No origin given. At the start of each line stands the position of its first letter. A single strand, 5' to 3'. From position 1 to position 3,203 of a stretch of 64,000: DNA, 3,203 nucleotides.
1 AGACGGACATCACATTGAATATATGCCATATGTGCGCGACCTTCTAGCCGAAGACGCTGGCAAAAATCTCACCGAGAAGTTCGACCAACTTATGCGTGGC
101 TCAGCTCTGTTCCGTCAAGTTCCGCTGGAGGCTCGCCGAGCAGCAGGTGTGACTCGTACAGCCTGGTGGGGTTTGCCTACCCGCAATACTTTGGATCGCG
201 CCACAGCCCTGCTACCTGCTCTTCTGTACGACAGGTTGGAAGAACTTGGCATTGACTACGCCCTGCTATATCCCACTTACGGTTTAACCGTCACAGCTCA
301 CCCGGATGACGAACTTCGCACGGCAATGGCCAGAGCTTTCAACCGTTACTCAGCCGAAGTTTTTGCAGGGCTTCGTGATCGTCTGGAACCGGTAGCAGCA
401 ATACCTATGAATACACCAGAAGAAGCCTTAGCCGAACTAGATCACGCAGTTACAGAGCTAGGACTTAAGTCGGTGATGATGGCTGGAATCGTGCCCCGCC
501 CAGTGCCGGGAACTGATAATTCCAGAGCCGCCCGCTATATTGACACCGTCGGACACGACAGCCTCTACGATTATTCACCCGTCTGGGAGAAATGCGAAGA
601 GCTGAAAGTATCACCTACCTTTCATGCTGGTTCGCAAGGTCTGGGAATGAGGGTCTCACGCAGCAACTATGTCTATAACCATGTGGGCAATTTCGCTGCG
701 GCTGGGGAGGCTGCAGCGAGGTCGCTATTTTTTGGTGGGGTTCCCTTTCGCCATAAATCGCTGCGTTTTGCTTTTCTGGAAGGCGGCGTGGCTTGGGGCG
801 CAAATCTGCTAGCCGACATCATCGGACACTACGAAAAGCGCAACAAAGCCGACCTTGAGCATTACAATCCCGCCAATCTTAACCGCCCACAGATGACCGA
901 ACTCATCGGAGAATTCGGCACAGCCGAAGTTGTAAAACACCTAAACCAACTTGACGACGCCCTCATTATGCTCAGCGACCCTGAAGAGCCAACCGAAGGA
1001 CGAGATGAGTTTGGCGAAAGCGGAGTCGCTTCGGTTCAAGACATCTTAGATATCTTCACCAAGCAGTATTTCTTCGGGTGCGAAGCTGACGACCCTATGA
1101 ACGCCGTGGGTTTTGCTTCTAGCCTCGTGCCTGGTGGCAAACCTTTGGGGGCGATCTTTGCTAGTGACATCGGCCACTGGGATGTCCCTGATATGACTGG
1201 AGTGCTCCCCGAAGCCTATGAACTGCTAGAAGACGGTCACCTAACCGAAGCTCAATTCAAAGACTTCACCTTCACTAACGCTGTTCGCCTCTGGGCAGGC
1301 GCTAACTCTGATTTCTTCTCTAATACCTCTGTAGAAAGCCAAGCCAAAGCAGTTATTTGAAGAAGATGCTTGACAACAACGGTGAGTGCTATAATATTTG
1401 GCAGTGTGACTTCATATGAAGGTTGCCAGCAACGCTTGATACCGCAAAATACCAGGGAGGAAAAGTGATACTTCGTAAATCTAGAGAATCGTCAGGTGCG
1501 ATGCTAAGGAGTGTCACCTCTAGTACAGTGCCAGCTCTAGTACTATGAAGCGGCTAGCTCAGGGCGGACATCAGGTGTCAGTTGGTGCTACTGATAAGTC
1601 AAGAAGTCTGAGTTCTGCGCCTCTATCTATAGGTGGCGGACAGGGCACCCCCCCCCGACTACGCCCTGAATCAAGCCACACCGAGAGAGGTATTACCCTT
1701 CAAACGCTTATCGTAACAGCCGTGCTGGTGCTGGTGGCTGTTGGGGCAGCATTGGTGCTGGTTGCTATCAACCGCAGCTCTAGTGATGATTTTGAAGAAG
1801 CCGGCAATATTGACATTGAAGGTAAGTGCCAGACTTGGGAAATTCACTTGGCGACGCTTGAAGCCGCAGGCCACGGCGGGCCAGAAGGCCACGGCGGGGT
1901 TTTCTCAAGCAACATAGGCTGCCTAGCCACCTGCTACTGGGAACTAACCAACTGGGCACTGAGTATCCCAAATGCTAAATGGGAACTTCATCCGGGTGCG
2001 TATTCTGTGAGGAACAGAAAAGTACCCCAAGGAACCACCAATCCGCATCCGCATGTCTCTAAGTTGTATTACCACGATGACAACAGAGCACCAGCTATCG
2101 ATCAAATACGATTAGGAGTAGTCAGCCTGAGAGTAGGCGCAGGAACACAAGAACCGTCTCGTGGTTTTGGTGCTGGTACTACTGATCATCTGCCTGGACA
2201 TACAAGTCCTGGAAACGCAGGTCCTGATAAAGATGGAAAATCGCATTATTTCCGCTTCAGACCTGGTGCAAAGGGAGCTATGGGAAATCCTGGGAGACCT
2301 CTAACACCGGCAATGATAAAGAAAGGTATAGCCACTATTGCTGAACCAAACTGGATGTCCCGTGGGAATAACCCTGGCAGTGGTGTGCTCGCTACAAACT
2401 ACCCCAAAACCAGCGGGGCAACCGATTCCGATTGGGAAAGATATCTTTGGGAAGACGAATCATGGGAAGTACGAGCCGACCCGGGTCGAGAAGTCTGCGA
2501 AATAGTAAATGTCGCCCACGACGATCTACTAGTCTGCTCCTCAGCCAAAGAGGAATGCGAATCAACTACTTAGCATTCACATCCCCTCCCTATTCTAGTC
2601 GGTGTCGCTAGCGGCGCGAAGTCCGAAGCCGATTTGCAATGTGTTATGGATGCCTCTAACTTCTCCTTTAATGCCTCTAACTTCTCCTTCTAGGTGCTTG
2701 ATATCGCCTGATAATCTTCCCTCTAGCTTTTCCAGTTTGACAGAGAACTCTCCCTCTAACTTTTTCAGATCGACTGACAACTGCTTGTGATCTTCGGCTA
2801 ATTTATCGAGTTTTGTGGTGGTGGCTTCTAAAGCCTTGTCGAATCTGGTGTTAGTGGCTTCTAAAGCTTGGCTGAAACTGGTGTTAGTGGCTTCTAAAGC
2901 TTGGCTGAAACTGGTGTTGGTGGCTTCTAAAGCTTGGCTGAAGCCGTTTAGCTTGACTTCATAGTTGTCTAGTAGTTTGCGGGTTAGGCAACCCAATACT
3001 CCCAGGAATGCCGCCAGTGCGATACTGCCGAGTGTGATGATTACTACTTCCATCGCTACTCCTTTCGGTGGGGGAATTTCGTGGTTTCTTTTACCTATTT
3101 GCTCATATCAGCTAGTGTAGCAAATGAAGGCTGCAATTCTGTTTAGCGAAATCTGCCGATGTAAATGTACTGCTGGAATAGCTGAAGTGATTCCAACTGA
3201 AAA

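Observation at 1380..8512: Tandem array of a five-member pilin-like, six-Cys secreted protein family with invariant ends and a hypervariable core (fifth copy at 26897-27874)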

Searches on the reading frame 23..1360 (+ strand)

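Call 82: search_protein_families(library=pfam, proteins=[window:23-1360:+], max_evalue=0.00001)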
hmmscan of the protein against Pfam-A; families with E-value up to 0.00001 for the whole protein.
window:23-1360:+ (445 aa): 1 family
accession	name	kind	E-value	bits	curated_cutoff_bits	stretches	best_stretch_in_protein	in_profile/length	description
PF04909.20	Amidohydro_2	-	1.7e-10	41.6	26.4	1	96-260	55-185/289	Amidohydrolase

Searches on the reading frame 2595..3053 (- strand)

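Call 4: search_protein_families(library=pfam, proteins=[window:2595-3053:-], max_evalue=1)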
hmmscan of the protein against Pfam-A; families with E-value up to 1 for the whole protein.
window:2595-3053:- (152 aa): 28 families (the best 25 are shown)
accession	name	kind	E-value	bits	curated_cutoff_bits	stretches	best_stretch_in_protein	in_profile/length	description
PF04513.17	Baculo_PEP_C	-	1.7e-06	28.6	38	2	35-140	9-109/140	Baculovirus polyhedron envelope protein, PEP, C terminus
PF01442.23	Apolipoprotein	-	0.00028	21.1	90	1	39-132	10-104/190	Apolipoprotein A1/A4/E domain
PF25762.1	HAUS1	-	0.00059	20.1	40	1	35-115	88-170/236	HAUS augmin-like complex subunit 1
PF06103.16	DUF948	-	0.0038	17.8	37.2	1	3-78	3-81/89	Bacterial protein of unknown function (DUF948)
PF07889.17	DUF1664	-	0.005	17.3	34.6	1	48-137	27-115/124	Protein of unknown function (DUF1664)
PF14712.11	Snapin_Pallidin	-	0.0083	17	29.6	1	71-140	11-79/89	Snapin/Pallidin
PF00038.26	Filament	-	0.0086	16.2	40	1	40-129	21-109/313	Intermediate filament protein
PF21808.2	Dynamin-like_hel_bact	-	0.0095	15.6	28.3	1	28-121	6-98/373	Bacterial dynamin-like protein, helical domain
PF24850.1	CC_BshC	-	0.019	15.3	27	1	29-88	38-99/159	Bacillithiol biosynthesis BshC, C-terminal coiled-coil domain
PF09311.16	Rab5-bind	-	0.022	14.7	33.6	1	39-119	54-129/307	Rabaptin-like protein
PF13942.11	Lipoprotein_20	-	0.025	15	27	1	49-94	120-164/175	YfhG lipoprotein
PF15209.11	IL31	-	0.03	14.6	27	1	20-95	21-95/132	Interleukin 31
PF00669.25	Flagellin_N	-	0.046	14.2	26.6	1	34-102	53-118/139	Bacterial flagellin N-terminal helical region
PF11157.13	DUF2937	-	0.052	13.8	25.3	1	15-101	11-98/162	Protein of unknown function (DUF2937)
PF16526.10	CLZ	-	0.055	14.3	26.7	0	73-112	24-63/71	C-terminal leucine zipper domain of cyclic nucleotide-gated channels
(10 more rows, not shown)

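Call 5: search_protein_families(library=ncbifam, proteins=[window:2595-3053:-], max_evalue=1)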
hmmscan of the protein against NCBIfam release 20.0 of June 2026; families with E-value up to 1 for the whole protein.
window:2595-3053:- (152 aa): 17 families
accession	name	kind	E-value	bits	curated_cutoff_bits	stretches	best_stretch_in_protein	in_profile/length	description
TIGR04523.1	Mplasa_alph_rch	subfamily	0.00043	18.3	270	1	28-139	445-554/745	helix-rich protein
NF053525.1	thylo_ssr2422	subfamily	0.0007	20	38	1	65-104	8-47/77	ssr2422 family thylakoid membrane protein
NF045800.1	FibBindPlpA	equivalog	0.0016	16.8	1300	1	32-110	568-646/965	fibronectin-binding protein PlpA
TIGR02565.1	cas_Csy2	equivalog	0.0063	15.8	154.1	1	7-63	20-76/296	type I-F CRISPR-associated protein Csy2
TIGR04527.1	mycoplas_twoTM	subfamily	0.0065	16.2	125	1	3-136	11-134/248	MG_279/MG_280 family protein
NF047388.1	SA1320_fam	subfamily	0.0066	14.9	230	1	35-140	456-559/644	SA1320 family protein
NF047516.1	LA_3659_fam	equivalog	0.019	14.5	36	1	28-110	122-205/221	LA_3659 family protein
NF047514.1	SpiroCoCo_N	equivalog_domain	0.019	14.5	75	1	28-110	122-205/221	SpiroCoCo family coiled-coil protein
NF033885.1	conj_TraP_IncI1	equivalog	0.022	14.5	135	1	38-104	54-124/217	conjugal transfer protein TraP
NF052352.1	TriaclglyLipLipYMycb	equivalog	0.023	13.9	450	1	12-121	40-148/397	triacylglycerol lipase LipY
NF053645.1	pMurC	equivalog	0.035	12.8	560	1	78-144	116-183/492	pseudomurein biosynthesis peptide ligase pMurC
NF049873.2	cytotoxin_MakE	exception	0.044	12.8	360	1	38-137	67-170/352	alpha-pore-forming cytotoxin subunit MakE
NF007997.0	PRK10722.1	equivalog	0.045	12.9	234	1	54-94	172-212/250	two-component system QseEF-associated lipoprotein QseG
NF008965.0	PRK12309.1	equivalog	0.072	12.1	550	1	40-113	254-329/392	transaldolase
NF043058.1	T4SS_LegC2C7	subfamily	0.1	11.5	350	1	28-100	162-237/348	LegC2/C7 family Dot/Icm T4SS effector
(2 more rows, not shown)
